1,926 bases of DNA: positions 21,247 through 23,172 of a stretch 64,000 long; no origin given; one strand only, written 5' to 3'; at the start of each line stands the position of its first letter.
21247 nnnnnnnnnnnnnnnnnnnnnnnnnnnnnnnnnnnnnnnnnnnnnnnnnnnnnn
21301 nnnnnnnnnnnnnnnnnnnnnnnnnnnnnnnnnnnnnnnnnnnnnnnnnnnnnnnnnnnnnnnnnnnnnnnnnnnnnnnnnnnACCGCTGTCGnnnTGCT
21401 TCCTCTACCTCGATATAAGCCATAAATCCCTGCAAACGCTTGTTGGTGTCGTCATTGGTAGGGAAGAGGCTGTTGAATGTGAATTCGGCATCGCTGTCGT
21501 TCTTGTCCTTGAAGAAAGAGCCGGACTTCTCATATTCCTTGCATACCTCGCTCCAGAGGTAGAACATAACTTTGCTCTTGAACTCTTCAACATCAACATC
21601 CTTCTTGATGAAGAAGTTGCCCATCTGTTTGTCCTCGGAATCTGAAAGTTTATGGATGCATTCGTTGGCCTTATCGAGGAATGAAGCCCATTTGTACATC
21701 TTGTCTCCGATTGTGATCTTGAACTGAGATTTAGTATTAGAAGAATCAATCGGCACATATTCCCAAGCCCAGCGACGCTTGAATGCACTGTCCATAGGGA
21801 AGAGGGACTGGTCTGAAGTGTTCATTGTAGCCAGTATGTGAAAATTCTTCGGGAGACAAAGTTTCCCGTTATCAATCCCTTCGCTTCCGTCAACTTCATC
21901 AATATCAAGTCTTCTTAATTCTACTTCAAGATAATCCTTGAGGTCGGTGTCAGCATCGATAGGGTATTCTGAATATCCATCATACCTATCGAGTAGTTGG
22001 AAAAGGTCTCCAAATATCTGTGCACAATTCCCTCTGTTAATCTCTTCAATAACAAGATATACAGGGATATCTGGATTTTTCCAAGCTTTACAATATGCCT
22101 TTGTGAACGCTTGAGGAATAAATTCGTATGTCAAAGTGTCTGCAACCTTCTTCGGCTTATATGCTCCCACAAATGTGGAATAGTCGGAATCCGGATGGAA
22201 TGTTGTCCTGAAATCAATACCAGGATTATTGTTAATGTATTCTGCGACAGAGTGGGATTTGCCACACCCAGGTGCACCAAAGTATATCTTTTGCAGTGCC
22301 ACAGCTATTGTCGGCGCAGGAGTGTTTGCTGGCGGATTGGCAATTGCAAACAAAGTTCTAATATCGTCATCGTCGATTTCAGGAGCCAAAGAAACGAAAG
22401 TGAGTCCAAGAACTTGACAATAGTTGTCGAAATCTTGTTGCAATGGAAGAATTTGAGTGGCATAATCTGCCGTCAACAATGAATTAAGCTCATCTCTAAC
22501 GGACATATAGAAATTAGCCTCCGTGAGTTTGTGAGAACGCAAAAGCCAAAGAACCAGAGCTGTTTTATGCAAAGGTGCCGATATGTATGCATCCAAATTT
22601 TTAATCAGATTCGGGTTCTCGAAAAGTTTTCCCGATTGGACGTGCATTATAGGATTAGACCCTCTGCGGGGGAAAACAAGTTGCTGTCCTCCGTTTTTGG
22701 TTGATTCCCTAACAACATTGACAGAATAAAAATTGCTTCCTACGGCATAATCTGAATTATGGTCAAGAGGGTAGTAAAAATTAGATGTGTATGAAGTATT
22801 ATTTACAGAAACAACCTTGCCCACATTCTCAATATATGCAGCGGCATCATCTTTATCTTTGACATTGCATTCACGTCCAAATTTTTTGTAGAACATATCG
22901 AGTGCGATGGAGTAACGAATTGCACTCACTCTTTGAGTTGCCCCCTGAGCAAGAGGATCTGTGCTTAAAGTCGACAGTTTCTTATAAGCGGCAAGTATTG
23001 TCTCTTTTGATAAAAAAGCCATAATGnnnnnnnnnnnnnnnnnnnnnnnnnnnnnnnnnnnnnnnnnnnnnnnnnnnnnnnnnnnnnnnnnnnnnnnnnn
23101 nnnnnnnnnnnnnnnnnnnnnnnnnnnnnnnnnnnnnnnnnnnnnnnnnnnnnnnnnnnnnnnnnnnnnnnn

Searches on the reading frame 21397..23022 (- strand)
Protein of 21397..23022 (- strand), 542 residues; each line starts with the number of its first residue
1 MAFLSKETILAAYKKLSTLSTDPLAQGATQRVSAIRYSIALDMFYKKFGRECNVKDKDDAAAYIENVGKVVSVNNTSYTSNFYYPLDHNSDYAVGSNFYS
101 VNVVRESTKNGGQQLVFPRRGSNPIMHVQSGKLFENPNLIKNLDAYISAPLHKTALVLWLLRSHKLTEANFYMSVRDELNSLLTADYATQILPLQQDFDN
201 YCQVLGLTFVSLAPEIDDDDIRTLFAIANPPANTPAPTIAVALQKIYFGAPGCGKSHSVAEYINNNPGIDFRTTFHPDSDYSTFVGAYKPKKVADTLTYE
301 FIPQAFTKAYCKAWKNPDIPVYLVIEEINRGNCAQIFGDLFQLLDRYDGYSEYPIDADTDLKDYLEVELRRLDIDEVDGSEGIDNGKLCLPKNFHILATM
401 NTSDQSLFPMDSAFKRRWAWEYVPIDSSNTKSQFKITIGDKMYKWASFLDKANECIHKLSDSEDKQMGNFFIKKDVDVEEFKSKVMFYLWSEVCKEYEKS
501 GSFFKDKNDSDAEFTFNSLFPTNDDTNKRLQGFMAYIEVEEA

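Call 38: search_protein_families(library=padloc, proteins=[window:21397-23022:-], max_evalue=0.001)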
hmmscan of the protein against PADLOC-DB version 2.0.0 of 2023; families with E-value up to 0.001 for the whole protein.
window:21397-23022:- (542 aa): 2 families
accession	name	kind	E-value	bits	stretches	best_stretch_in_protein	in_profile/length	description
PDLC03448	REase_II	-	1.6e-38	130.4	2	296-476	598-780/857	Type II restriction enzyme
PDLC03547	REase_II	-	3.3e-37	126.3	1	241-495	263-529/585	Type II restriction enzyme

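Call 62: search_protein_families(library=ncbifam, proteins=[window:21397-23022:-], max_evalue=0.001)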
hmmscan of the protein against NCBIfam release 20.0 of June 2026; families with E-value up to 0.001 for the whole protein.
window:21397-23022:- (542 aa): 1 family
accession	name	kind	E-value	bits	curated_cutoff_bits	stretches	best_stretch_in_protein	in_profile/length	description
NF008457.0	PRK11331.1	equivalog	7.7e-09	34.8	637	0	246-346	198-299/459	5-methylcytosine-specific restriction enzyme subunit McrB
